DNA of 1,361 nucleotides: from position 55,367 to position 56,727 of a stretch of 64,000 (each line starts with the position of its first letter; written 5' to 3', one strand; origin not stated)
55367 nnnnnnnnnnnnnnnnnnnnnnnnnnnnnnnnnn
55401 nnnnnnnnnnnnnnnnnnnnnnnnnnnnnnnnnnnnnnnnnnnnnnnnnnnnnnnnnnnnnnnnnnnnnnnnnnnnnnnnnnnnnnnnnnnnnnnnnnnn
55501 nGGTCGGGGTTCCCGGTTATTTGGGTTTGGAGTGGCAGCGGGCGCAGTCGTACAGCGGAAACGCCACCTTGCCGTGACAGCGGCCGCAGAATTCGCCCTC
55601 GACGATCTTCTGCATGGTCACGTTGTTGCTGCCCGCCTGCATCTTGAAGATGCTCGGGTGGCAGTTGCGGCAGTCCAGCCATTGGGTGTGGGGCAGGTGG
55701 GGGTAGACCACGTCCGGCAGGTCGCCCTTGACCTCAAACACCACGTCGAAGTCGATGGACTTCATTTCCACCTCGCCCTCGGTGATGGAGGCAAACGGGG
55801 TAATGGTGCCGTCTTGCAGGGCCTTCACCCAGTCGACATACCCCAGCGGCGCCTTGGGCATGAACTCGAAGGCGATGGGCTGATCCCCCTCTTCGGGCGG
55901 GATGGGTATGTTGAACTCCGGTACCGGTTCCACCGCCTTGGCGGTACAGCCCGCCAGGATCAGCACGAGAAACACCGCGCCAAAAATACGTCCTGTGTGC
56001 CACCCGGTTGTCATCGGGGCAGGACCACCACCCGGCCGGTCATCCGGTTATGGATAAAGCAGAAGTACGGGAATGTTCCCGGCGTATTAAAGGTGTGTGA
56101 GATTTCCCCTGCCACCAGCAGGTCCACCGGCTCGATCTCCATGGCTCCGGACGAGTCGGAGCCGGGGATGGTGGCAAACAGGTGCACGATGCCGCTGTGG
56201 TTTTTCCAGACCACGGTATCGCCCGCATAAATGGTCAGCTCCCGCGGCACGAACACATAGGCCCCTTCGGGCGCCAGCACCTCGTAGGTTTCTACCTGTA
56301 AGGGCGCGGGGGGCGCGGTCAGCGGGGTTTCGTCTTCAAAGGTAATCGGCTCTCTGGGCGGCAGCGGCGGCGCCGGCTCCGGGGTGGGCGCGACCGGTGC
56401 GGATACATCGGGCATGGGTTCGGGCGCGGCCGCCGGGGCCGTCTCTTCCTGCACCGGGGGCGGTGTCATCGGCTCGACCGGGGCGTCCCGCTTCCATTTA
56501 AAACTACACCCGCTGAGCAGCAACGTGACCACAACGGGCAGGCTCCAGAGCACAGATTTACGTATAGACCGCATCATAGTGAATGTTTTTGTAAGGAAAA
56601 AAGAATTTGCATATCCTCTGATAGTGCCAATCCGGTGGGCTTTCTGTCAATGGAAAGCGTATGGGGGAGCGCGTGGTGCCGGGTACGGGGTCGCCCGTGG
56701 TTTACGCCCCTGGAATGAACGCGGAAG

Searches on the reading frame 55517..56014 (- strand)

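Call 33: search_protein_families(library=pfam, proteins=[window:55517-56014:-], max_evalue=0.001)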
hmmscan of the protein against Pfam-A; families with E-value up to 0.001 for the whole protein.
window:55517-56014:- (165 aa): 1 family
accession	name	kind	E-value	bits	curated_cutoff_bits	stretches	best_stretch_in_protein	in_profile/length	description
PF14522.11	Cytochrome_C7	-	3.3e-11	43.3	24.8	1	103-162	2-67/67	Cytochrome c7 and related cytochrome c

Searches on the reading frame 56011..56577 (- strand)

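Call 33: search_protein_families(library=pfam, proteins=[window:56011-56577:-], max_evalue=0.001)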
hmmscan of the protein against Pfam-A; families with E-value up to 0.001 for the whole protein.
window:56011-56577:- (188 aa): 1 family
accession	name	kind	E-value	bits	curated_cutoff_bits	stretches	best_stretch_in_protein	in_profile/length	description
PF00127.26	Copper-bind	-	8.8e-07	29.7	21.2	1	101-185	6-98/99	Copper binding proteins, plastocyanin/azurin family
